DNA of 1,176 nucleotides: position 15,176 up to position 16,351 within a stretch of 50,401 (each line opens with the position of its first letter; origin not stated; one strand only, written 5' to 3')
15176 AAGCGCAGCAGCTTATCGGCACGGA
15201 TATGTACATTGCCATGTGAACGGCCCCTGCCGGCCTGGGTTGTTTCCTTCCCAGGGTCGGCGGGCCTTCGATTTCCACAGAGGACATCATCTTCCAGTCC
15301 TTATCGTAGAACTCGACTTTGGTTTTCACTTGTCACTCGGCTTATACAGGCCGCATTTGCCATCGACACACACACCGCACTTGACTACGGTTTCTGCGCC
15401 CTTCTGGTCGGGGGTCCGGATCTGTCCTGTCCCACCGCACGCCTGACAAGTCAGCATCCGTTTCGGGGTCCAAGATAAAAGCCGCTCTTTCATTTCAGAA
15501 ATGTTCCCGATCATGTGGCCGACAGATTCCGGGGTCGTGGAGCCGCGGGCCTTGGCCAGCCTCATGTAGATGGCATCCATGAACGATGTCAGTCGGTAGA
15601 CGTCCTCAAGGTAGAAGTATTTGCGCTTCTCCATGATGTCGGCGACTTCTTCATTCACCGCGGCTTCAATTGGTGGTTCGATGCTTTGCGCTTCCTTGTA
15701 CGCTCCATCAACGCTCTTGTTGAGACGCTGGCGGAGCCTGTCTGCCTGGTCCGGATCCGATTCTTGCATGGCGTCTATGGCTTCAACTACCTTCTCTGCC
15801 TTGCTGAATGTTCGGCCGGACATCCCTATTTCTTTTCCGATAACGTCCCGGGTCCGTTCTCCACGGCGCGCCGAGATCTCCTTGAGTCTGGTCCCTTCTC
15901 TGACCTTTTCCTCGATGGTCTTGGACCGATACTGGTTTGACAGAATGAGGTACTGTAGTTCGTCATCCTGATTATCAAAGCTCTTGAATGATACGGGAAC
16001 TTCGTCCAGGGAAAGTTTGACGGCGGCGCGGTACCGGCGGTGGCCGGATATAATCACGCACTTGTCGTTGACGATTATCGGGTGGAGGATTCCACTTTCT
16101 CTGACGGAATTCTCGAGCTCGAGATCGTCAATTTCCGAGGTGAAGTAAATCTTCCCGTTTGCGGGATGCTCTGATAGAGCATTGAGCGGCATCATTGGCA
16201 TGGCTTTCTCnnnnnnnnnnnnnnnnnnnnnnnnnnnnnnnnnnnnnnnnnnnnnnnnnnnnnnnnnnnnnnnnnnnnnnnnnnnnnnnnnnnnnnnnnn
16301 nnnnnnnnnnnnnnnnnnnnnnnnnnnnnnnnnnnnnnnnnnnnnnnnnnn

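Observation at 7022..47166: An 18-bp perfect palindrome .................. occurs 10 times, each at the head of a gene or operon, on both gene blocks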

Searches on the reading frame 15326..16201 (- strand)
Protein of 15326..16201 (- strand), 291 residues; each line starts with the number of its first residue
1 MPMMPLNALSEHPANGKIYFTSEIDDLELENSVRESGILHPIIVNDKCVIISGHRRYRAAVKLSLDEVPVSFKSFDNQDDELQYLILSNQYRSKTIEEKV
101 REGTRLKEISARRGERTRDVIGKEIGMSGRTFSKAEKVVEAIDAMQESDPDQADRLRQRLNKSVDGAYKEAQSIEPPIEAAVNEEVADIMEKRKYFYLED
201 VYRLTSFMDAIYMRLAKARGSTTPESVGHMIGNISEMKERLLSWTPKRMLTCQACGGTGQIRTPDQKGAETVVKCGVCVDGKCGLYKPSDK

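Call 27: search_protein_families(library=pfam, max_evalue=0.01, proteins=[window:15326-16201:-])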
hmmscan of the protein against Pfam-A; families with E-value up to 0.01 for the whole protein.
window:15326-16201:- (291 aa): 1 family
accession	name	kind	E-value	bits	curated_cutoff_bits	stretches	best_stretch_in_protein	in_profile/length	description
PF02195.25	ParB_N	-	1.8e-10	41.2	26.3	1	5-80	7-85/95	ParB N-terminal domain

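Call 29: search_protein_families(library=phrogs, max_evalue=0.001, proteins=[window:15326-16201:-])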
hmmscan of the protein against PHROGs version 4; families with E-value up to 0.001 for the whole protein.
window:15326-16201:- (291 aa): 21 families
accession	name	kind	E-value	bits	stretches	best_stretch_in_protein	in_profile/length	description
phrog_4715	-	DNA, RNA and nucleotide metabolism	2.5e-22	80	1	4-149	150-313/630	ParB-like partition protein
phrog_620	-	DNA, RNA and nucleotide metabolism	8.9e-15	56.3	1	3-97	11-105/217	ParB-like partition protein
phrog_12047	-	DNA, RNA and nucleotide metabolism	1e-13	52.5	1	25-113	19-109/301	ParB-like partition nuclease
phrog_498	-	other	5.3e-12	46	1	4-92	38-126/633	DNA methyltransferase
phrog_8071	-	DNA, RNA and nucleotide metabolism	7e-12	46.3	1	4-170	10-160/389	ParB-like partition protein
phrog_940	-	DNA, RNA and nucleotide metabolism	1.5e-10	41.9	1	12-136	17-135/388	nuclease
phrog_6218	-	DNA, RNA and nucleotide metabolism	1.8e-09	38.2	1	28-146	29-149/506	ParB-like partition protein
phrog_18056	-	DNA, RNA and nucleotide metabolism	3.1e-08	33.9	1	29-148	28-153/387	ParB-like partition nuclease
phrog_930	-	DNA, RNA and nucleotide metabolism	5e-08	34.1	1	14-74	20-78/223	ParB-like partition protein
phrog_1033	-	DNA, RNA and nucleotide metabolism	5.1e-08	34.1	1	28-149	60-186/334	ParB-like partition protein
phrog_5475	-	unknown function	3.3e-07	30.5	1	28-101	28-101/458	-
phrog_26377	-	DNA, RNA and nucleotide metabolism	1.9e-06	28.5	1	29-102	33-106/326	ParB-like partition protein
phrog_3264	-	DNA, RNA and nucleotide metabolism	3.3e-06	27.9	1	28-81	74-129/337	ParB-like partition protein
phrog_15982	-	unknown function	4.4e-06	27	1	28-120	51-155/453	-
phrog_723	-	DNA, RNA and nucleotide metabolism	5.1e-06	27.4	1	4-78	16-92/223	ParB-like partition protein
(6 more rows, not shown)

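Call 38: search_solved_structures(query=window:15326-16201:-, max_evalue=1, show_alignments=2)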
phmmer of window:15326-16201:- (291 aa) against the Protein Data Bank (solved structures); distinct sequences matched with E-value up to 1: 12.
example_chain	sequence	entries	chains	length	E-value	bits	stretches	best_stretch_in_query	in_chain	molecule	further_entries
1vz0_A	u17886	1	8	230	1.7e-08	37.6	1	4-146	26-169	Chromosome-partitioning protein Spo0J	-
6t1f_A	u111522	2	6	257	1.6e-07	34.4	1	5-136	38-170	Chromosome-partitioning protein ParB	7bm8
7ng0_A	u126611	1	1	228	6.8e-06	29.1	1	21-147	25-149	Nucleoid occlusion protein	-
7nfu_A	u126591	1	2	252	8.4e-06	28.8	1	21-147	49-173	Nucleoid occlusion protein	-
7bnk_A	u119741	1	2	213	0.00032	23.6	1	4-95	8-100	ParB family protein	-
7bnr_A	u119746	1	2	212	0.00047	23.1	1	5-95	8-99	ParB family protein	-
7ol9_A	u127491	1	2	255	0.00051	22.9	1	4-145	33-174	Nucleoid occlusion protein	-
6sdk_A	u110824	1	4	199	0.00054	22.9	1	14-92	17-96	Stage 0 sporulation protein J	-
7o0n_A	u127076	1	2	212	0.0006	22.7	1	4-95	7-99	ParB family protein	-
5k5d_B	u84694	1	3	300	0.017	18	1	27-81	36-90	ParB domain protein nuclease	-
5k5a_B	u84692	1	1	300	0.025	17.4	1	27-81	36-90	ParB domain protein nuclease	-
4umk_A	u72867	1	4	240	0.039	16.8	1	23-65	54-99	PROBABLE CHROMOSOME-PARTITIONING PROTEIN PARB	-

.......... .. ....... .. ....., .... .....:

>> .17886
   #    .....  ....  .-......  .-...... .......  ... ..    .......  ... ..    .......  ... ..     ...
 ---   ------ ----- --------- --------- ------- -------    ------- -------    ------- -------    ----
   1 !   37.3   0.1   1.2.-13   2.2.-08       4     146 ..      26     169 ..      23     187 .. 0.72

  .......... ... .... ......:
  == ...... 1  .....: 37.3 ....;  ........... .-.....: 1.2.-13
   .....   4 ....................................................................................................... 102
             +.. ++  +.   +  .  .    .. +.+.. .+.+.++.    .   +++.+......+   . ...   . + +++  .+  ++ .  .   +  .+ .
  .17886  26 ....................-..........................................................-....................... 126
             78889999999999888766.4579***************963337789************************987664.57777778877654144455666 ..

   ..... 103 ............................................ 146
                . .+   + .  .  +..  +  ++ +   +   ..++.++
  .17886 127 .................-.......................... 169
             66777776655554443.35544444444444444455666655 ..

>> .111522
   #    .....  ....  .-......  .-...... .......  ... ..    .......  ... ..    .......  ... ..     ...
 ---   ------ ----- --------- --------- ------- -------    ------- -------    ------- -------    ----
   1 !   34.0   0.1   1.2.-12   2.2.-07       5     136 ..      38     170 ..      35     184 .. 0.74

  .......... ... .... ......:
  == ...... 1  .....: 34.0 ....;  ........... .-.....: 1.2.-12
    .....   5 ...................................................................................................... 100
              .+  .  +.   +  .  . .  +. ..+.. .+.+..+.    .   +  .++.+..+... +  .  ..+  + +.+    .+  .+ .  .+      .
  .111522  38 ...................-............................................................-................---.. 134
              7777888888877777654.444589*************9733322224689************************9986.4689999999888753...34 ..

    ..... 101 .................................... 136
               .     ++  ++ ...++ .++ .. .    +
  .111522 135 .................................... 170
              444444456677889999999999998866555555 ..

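Call 41: find_related_loci(query=window:15326-16201:-, collection=viral_contigs, flank=10000)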
Query window:15326-16201:- (291 aa) in viral_contigs; peptide patterns used: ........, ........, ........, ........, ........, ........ (x = any residue, [..] = any of these).
6 stretches matched a pattern, but none encodes a relative of the query by tblastn (E <= 1e-3).

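Call 49: find_homologous_proteins(query=window:15326-16201:-, max_evalue=0.00001)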
Query window:15326-16201:- (291 aa): 23 proteins with E <= 0.00001 among 799 candidates.
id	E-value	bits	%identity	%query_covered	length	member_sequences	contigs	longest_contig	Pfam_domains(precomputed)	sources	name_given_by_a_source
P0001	7.7e-190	647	100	100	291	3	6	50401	PF02195.27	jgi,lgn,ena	-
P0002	3.5e-112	393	63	98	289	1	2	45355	PF02195.27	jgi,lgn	-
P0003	5.2e-112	392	62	98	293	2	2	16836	PF02195.27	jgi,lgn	-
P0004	5.2e-112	392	62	99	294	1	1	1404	PF02195.27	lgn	-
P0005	3.1e-111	389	62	98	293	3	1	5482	PF02195.27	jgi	-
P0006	1.0e-110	388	61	100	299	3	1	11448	PF02195.27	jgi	jgi:ParB/RepB/Spo0J family partition protein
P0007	1.2e-110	387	58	100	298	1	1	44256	PF02195.27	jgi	jgi:hypothetical protein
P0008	4.2e-110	386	61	98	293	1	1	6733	PF02195.27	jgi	-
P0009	9.2e-110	385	62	100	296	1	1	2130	PF02195.27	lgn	-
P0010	8.3e-108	378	60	100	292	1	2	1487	PF02195.27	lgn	-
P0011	3.8e-98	346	55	98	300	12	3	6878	PF02195.27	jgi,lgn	-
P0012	5.4e-76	274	46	100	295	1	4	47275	PF02195.27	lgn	-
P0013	1.1e-24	106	39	56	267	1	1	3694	PF02195.27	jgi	jgi:ParB-like chromosome segregation protein Spo0J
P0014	1.4e-24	105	37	60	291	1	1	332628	PF02195.27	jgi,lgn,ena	-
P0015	4.7e-19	87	37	64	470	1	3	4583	PF07505.18,PF02195.27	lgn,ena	-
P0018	7.0e-13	67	34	58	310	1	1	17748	PF02195.27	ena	-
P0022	3.9e-9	55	34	36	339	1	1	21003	PF02195.27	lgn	-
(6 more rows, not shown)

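Call 50: find_encoding_contigs(protein=P0007, flank=10000, max_places=2)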
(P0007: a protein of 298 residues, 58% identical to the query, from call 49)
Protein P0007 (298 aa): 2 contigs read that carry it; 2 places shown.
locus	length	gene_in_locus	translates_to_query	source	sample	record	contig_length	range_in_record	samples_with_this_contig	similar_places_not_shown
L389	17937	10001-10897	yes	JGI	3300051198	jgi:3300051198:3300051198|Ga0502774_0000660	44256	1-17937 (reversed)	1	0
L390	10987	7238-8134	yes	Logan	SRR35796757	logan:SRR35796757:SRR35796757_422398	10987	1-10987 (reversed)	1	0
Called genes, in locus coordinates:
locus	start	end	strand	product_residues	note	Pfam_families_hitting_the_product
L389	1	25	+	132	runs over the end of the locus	PF00436:SSB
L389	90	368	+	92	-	-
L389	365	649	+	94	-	-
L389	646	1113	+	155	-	PF04002:RadC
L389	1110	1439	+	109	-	-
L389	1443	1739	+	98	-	-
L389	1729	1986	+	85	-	-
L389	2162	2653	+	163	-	PF06035:Peptidase_C93 (faint)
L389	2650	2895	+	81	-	-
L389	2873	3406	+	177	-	PF18757:Nmad5 (weak)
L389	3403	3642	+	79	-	-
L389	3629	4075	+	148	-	-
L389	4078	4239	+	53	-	-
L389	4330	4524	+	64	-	-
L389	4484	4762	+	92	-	-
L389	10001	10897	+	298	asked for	PF02195:ParB_N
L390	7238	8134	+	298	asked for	PF02195:ParB_N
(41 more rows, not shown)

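Call 51: find_encoding_contigs(protein=P0012, flank=10000, max_places=2)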
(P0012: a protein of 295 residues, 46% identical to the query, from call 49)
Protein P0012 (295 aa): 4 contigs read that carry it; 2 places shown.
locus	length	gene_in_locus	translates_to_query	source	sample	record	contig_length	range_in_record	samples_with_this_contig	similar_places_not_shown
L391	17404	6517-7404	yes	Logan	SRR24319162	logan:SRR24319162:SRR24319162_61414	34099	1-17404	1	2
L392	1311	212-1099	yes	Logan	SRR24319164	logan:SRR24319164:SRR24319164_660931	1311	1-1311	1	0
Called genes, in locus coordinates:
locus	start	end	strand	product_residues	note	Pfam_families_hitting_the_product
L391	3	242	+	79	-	?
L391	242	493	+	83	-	-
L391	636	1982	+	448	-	-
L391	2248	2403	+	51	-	-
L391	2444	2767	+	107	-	-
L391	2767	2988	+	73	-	-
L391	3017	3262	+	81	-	-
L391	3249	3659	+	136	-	-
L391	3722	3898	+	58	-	PF04014:MazE_antitoxin (weak)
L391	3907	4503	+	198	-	PF04404:ERF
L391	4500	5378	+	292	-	-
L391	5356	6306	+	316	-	-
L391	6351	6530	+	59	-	-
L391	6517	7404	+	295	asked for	PF02195:ParB_N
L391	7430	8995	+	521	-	PF00270:DEAD, PF04851:ResIII, PF18766:SWI2_SNF2, PF00271:Helicase_C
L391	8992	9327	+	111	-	-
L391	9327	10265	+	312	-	-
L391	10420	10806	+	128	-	PF00436:SSB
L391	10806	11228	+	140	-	-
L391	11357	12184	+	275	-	-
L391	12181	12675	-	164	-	-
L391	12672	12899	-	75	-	-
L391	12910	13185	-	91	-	-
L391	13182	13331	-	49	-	-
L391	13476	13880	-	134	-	-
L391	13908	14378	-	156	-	-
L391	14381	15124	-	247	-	-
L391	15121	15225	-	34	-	-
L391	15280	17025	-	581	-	PF00534:Glycos_transf_1, PF13692:Glyco_trans_1_4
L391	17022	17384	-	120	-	-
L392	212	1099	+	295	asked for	PF02195:ParB_N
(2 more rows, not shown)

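Call 52: find_encoding_contigs(protein=P0003, flank=10000, max_places=2)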
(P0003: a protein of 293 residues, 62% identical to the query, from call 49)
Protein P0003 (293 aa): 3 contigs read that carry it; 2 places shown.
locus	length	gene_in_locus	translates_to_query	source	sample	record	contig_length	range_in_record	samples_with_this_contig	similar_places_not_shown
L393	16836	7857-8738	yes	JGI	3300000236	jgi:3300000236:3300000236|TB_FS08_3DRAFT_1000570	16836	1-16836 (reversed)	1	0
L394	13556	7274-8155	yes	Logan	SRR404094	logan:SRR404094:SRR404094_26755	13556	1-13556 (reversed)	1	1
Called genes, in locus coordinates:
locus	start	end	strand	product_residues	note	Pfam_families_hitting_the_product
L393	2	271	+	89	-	?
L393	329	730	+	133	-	-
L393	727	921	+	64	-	-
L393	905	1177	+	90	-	-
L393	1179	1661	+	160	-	-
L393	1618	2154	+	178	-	PF17338:GP88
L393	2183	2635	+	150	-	PF04002:RadC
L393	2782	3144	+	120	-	-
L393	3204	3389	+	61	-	-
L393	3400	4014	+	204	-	PF04404:ERF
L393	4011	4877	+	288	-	-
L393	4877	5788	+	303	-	-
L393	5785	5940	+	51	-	-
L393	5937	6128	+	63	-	-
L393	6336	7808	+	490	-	PF13476:AAA_23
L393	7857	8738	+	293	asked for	PF02195:ParB_N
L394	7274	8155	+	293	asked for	PF02195:ParB_N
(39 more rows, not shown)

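Call 62: find_encoding_contigs(protein=P0014, flank=10000, max_places=1)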
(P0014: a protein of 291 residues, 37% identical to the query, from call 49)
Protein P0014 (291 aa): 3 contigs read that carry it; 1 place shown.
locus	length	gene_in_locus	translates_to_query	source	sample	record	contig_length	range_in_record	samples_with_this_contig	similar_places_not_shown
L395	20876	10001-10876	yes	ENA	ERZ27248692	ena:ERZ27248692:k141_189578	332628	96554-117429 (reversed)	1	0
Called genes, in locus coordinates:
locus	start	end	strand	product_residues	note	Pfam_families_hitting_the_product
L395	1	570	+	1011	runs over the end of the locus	PF04879:Molybdop_Fe4S4, PF13183:Fer4_8 (faint), PF01568:Molydop_binding (weak), PF12838:Fer4_7 (weak), PF13247:Fer4_11 (weak)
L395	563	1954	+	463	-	PF03916:NrfD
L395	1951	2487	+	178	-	PF11821:ActD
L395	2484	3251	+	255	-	PF13442:Cytochrome_CBB3, PF00034:Cytochrom_C (weak)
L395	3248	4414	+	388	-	-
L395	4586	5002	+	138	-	PF00072:Response_reg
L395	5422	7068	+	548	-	PF13372:Alginate_exp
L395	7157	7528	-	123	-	-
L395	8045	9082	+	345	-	-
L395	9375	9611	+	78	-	-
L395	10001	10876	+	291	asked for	PF02195:ParB_N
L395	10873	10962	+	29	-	-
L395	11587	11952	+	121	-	-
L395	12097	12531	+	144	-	-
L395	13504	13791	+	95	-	-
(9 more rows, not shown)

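Call 63: find_encoding_contigs(protein=P0022, flank=10000, max_places=1)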
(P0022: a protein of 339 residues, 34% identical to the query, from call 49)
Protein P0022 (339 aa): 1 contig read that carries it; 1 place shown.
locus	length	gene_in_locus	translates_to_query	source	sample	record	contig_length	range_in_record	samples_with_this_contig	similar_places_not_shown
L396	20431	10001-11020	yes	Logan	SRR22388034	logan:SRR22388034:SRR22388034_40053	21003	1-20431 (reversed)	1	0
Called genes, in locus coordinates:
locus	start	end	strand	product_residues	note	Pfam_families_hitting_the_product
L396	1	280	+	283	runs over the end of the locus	?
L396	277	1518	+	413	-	-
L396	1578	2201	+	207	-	-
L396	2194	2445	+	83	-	-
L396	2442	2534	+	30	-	-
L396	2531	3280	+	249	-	PF01510:Amidase_2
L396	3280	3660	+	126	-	-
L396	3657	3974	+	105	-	-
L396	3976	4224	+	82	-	-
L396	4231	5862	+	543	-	-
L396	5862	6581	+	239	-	-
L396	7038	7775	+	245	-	PF01391:Collagen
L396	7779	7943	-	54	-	-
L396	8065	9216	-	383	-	PF00589:Phage_integrase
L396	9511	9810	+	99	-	PF13443:HTH_26 (weak), PF01381:HTH_3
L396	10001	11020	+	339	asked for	PF02195:ParB_N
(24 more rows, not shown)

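Call 64: find_encoding_contigs(protein=P0018, flank=10000, max_places=1)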
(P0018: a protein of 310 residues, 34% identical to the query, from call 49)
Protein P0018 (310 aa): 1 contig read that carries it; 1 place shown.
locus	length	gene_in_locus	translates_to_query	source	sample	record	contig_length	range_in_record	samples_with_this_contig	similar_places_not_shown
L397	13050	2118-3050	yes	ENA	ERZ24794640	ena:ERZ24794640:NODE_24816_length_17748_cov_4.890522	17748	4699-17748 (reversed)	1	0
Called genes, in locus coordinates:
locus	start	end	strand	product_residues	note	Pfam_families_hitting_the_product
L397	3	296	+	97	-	?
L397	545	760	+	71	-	-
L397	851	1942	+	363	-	-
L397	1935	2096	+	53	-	-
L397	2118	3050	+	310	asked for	PF02195:ParB_N (weak)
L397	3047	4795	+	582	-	PF00270:DEAD, PF04851:ResIII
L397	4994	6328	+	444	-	-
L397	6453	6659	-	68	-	PF12844:HTH_19, PF13560:HTH_31, PF13413:HTH_25 (weak), PF13443:HTH_26, PF01381:HTH_3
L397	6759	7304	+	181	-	-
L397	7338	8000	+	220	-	-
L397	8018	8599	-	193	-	PF00239:Resolvase, PF13384:HTH_23 (weak)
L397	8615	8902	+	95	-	-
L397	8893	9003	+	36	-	-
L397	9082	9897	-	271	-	-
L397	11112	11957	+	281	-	PF00583:Acetyltransf_1 (weak), PF08445:FR47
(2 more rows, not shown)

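Call 80: find_related_loci(query=A6, collection=genome_contigs, flank=4000)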
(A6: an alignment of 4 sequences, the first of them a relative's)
Query A6 (291 aa) in genome_contigs; peptide patterns used: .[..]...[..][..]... (x = any residue, [..] = any of these).
52 stretches matched a pattern; 2 encode a relative of the query (tblastn E <= 1e-3); 2 distinct loci.
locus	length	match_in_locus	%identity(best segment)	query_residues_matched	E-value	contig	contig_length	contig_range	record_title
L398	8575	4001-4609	42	11-213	3e-40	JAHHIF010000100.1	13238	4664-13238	MAG: Symplocastrum torsivum CPER-KK1 scaffold_338_c1, whole genome shotgun sequence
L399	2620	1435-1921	41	16-248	9e-14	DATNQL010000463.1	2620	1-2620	MAG TPA_asm: Stenomitos sp. isolate SMAG_U16506 k141_374279, whole genome shotgun sequence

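Call 81: search_dna_similar(query=P0001, collection=phages, mode=protein, max_rows=30, max_evalue=1e-10)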
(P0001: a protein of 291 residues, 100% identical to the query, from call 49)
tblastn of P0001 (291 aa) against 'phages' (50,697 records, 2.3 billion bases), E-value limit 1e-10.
Records with a match: 1; places in all: 1; records where one place covers at least 80% of the query: 0.
Best place of each record, by identity: <60% 1.
By first word of the organism name: Caudoviricetes 1.
By host as written in the record: - 1.
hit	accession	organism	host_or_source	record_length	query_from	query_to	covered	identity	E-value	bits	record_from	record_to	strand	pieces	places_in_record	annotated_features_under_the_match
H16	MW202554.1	Caudoviricetes sp.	Manatee Spring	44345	9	174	57%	31.8%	3e-14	79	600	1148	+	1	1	chromosome partitioning protein parB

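Call 87: get_annotated_region(hit=H16, flank=4000)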
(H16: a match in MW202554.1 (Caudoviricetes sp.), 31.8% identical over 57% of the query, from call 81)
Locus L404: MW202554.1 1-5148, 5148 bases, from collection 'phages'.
description: Podoviridae sp. isolate ctLwi270, complete genome.
organism: Caudoviricetes sp. (NCBI taxid 2832643)
taxonomy: Viruses; Duplodnaviria; Heunggongvirae; Uroviricota; Caudoviricetes
host: -; source: Manatee Spring; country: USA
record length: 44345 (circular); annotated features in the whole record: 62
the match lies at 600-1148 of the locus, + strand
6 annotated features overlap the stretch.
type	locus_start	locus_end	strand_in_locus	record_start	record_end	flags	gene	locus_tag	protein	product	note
CDS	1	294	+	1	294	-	-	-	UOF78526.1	hypothetical protein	-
CDS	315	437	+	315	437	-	-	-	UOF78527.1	hypothetical protein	-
CDS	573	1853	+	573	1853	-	-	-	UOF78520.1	chromosome partitioning protein parB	-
CDS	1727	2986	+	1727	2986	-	-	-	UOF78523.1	DNA polymerase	-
CDS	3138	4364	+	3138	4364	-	-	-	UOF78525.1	DNA polymerase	-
CDS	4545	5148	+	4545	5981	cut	-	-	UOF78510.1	hypothetical protein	-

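Call 95: predict_structure(alignment_id=A3)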
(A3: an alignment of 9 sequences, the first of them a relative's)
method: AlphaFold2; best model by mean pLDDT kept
length: 291 residues; sequences in the alignment: 9
mean_pLDDT: 82.2   pTM: 0.48
mean pLDDT of the five models: 82.2, 81.1, 78.1, 77.4, 76.1
residues with pLDDT >= 90: 39; 70-90: 219; 50-70: 27; < 50: 6
segments of 3 or more residues with pLDDT < 50: 288-291
pLDDT, mean of each block of 10 residues (from residue 1): 88 76 76 87 91 89 91 88 83 82 88 78 86 90 84 89 88 60 71 79 87 75 75 84 83 87 86 86 63 35
secondary structure, 60 per line:
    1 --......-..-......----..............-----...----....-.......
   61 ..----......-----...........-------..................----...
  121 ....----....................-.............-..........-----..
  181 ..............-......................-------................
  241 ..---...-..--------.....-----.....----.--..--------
elements in order: E3-5 H13-18 H23-36 E42-44 E49-52 H54-62 E67-72 H78-88 H96-113 H118-124 H129-148 H150-162 H164-173 H179-194 H196-217 H225-242 E260-264 E270-274
